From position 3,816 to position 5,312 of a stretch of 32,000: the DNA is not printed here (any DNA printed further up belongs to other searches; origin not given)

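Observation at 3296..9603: Co-directional surface gene train: pilin, PMT-like glycosyltransferase, DUF2341-like protein, two Thr-rich proteins and a sequon-dense anchored protein form a candidate O-glycosylated adhesion module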

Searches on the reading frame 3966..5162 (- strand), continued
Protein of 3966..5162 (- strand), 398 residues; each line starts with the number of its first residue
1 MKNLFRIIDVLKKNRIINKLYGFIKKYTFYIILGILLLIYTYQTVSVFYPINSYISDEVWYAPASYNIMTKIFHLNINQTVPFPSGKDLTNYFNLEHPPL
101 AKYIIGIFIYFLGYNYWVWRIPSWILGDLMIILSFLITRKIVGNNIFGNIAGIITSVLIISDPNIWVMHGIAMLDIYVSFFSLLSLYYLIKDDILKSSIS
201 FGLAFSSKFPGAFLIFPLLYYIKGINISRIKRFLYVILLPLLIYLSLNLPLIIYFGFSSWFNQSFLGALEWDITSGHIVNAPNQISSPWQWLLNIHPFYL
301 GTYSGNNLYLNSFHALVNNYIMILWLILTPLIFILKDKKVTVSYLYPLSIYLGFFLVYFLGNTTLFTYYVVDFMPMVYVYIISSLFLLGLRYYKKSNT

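Call 40: find_encoding_contigs(protein=P0029, flank=8000, max_places=3)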
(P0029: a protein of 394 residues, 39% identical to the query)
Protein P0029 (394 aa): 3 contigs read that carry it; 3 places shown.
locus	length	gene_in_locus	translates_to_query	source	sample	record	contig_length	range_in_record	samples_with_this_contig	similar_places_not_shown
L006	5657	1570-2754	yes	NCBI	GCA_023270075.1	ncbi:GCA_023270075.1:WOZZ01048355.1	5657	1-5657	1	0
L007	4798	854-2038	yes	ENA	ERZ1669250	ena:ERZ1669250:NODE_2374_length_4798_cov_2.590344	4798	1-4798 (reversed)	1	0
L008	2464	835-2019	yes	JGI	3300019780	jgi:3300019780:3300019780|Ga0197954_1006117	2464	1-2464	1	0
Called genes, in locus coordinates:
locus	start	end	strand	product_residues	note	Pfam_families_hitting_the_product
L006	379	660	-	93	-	-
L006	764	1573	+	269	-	-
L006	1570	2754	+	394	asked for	PF13231:PMT_2 (weak)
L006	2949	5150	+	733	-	PF18998:Flg_new_2 (weak)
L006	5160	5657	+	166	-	?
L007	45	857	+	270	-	-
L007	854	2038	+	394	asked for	PF13231:PMT_2 (weak)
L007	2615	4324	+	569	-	PF18998:Flg_new_2 (weak)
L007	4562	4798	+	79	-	?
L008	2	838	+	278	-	?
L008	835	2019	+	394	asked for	PF13231:PMT_2 (weak)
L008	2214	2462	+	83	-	?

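Call 43: find_related_loci(query=A1, collection=genome_contigs, flank=10000)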
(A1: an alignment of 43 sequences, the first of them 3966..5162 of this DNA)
Query A1 (398 aa) in genome_contigs; peptide patterns used: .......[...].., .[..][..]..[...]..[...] (x = any residue, [..] = any of these).
531 stretches matched a pattern; 401 encode a relative of the query (tblastn E <= 1e-3); the best 80 are kept; 80 distinct loci.
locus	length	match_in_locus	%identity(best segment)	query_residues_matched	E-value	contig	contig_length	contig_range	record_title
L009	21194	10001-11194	95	1-398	0e+0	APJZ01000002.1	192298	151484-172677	Candidatus Nanobsidianus stetteri Nst1_C2, whole genome shotgun sequence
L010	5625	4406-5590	94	1-395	0e+0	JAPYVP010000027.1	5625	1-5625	MAG: Candidatus Nanopusillus sp. isolate RSNP5 scaffold_2115_c1, whole genome shotgun sequence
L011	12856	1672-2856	88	1-395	0e+0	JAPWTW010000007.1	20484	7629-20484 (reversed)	MAG: Candidatus Nanopusillus sp. isolate RSNS12 scaffold_491_c1, whole genome shotgun sequence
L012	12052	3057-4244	87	1-396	0e+0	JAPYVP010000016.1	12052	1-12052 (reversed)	MAG: Candidatus Nanopusillus sp. isolate RSNP5 scaffold_833_c1, whole genome shotgun sequence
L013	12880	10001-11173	63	1-396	8e-165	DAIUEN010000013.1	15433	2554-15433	MAG TPA_asm: Candidatus Nanopusillus sp. isolate CTOTU25739 NODE_185_length_15433_cov_14.589283, whole genome shotgun se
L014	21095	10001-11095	50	10-388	1e-106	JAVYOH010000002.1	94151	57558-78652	MAG: Saccharolobus sp. isolate DRTY-1_201705_bins_33 DRTY-1_201705_bins_33_scaffold_2, whole genome shotgun sequence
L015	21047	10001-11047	48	31-386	6e-106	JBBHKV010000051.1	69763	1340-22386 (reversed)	Sulfolobaceae archaeon RB850M NODE_8_length_69763_cov_25.979380, whole genome shotgun sequence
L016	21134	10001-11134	46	11-398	2e-104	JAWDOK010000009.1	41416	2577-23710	MAG: Acidianus hospitalis isolate RHS.bin.1 NODE_34_length_41416_cov_26.6576, whole genome shotgun sequence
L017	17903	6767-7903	47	2-386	1e-102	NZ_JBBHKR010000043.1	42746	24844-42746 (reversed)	Stygiolobus sp. CP850M NODE_16_length_42746_cov_26.013654, whole genome shotgun sequence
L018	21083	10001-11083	46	26-388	2e-100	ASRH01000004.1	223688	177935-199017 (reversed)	MAG: Candidatus Aramenus sulfurataquae isolate AZ1-illumina contig04, whole genome shotgun sequence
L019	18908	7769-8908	43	4-398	2e-98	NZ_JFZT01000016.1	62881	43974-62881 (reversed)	Candidatus Acidianus copahuensis strain ALE1 ctg7180000000527, whole genome shotgun sequence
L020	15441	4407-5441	47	31-381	2e-93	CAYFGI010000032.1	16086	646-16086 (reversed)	MAG TPA_asm: uncultured Thermoproteaceae archaeon isolate DRP004690_co1_28 genome assembly, contig: NODE_239_length_1608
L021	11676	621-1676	45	31-388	5e-93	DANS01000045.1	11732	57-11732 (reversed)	MAG TPA_asm: Thermoproteus sp. UBA157 UBA157_contig_5542, whole genome shotgun sequence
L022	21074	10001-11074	46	26-388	4e-92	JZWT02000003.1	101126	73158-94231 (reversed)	MAG: Thermoproteus sp. AZ2 NODE_10_length_101126_cov_7.311877, whole genome shotgun sequence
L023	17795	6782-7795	44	42-384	2e-89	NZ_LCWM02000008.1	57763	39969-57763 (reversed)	Thermoproteus sp. CP80 NODE_25_length_57763_cov_153.822_ID_1674876, whole genome shotgun sequence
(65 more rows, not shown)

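Call 81: search_protein_families(library=ncbifam, proteins=[L009:11392-11859:+], max_evalue=0.001)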
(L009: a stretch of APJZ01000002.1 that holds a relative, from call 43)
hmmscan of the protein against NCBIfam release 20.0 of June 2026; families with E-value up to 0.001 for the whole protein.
L009:11392-11859:+ (155 aa): 3 families
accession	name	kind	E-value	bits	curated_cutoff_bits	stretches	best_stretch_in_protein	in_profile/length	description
NF046073.1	UpsA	equivalog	4.3e-29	101.4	130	1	1-147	1-125/136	pilin subunit UpsA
TIGR02537.2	arch_flag_Nterm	domain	8.1e-10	38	20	1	2-32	3-33/33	archaellin/type IV pilin N-terminal domain-containing protein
NF046074.1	UpsB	equivalog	0.00032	20.8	70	1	2-92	1-91/126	pilin subunit UpsB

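Call 86: find_related_loci(query=P0029, collection=metagenome_contigs, flank=6000)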
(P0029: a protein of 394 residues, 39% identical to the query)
Query P0029 (394 aa) in metagenome_contigs; peptide patterns used: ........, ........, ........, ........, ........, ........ (x = any residue, [..] = any of these).
45 stretches matched a pattern; 1 encode a relative of the query (tblastn E <= 1e-3); 1 distinct loci.
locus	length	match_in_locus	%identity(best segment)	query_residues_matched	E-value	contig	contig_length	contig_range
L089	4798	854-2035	100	1-394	0e+0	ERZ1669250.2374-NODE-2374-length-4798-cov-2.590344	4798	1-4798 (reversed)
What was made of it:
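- Tried and rejected: The metagenome scan with the Micrarchaeia-like GT (P0029) returned only its own contig (call 86).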

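Call 87: find_encoding_contigs(protein=P0034, flank=6000, max_places=2)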
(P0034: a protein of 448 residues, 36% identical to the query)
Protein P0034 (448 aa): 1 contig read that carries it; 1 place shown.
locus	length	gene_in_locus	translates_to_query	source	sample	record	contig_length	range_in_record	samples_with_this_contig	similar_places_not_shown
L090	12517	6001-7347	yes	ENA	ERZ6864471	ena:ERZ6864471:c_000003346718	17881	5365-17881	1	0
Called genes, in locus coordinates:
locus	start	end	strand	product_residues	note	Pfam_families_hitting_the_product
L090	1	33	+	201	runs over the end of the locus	-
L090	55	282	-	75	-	-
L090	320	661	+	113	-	-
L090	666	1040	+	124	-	-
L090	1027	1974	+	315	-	PF00154:RecA_N (faint), PF08423:Rad51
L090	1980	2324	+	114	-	-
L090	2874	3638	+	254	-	PF01026:TatD_DNase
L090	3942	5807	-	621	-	PF08915:tRNA-Thr_ED, PF00587:tRNA-synt_2b, PF03129:HGTP_anticodon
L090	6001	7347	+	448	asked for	PF13231:PMT_2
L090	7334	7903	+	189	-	PF12797:Fer4_2 (faint), PF12837:Fer4_6 (faint), PF13237:Fer4_10 (faint), PF13247:Fer4_11, PF12838:Fer4_7 (weak), PF13187:Fer4_9 (weak), PF25160:LdpA_Fe-S-bd, PF00037:Fer4 (weak), +1 more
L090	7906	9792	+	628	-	PF02730:AFOR_N, PF01314:AFOR_C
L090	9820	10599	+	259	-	PF01261:AP_endonuc_2, PF03851:UvdE (weak)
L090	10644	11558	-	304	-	PF00348:polyprenyl_synt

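Call 88: find_encoding_contigs(protein=P0048, flank=6000, max_places=2)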
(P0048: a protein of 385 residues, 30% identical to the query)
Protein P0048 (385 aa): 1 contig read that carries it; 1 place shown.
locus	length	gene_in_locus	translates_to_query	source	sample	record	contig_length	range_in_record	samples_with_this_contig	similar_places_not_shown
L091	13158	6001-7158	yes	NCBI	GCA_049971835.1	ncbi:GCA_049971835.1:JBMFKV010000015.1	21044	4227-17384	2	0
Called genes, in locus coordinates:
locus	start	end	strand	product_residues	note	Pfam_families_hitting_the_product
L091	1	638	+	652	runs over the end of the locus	PF00270:DEAD, PF04851:ResIII, PF16203:ERCC3_RAD25_C, PF00271:Helicase_C, PF22590:Cas3-like_C_2 (weak)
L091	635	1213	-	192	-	-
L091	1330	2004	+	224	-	-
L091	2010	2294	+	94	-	-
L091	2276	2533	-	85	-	-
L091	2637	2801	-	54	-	-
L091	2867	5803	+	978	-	PF00133:tRNA-synt_1, PF01406:tRNA-synt_1e (faint), PF09334:tRNA-synt_1g (weak), PF13603:tRNA-synt_1_2 (weak), PF09334:tRNA-synt_1g, PF01921:tRNA-synt_1f (weak), PF08264:Anticodon_1, PF19302:DUF5915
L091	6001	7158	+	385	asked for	PF13231:PMT_2, PF02366:PMT (weak)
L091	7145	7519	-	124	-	PF06677:Auto_anti-p27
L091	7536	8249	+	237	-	-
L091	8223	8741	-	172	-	PF01472:PUA, PF26292:PUA_elF2D (weak)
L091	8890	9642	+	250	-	PF26553:PDDEXK_19, PF01381:HTH_3, PF13560:HTH_31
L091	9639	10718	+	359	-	PF02005:TRM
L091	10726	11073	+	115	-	PF13207:AAA_17 (weak), PF13238:AAA_18 (weak)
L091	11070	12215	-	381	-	PF02771:Acyl-CoA_dh_N, PF02770:Acyl-CoA_dh_M, PF00441:Acyl-CoA_dh_1, PF22924:ACOX_C_alpha1 (weak), PF08028:Acyl-CoA_dh_2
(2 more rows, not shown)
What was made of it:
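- Tried and rejected: Contexts of more distant GT homologs, P0034 and Pyrobaculum P0048, are uninformative housekeeping neighbourhoods (calls 87, 88).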
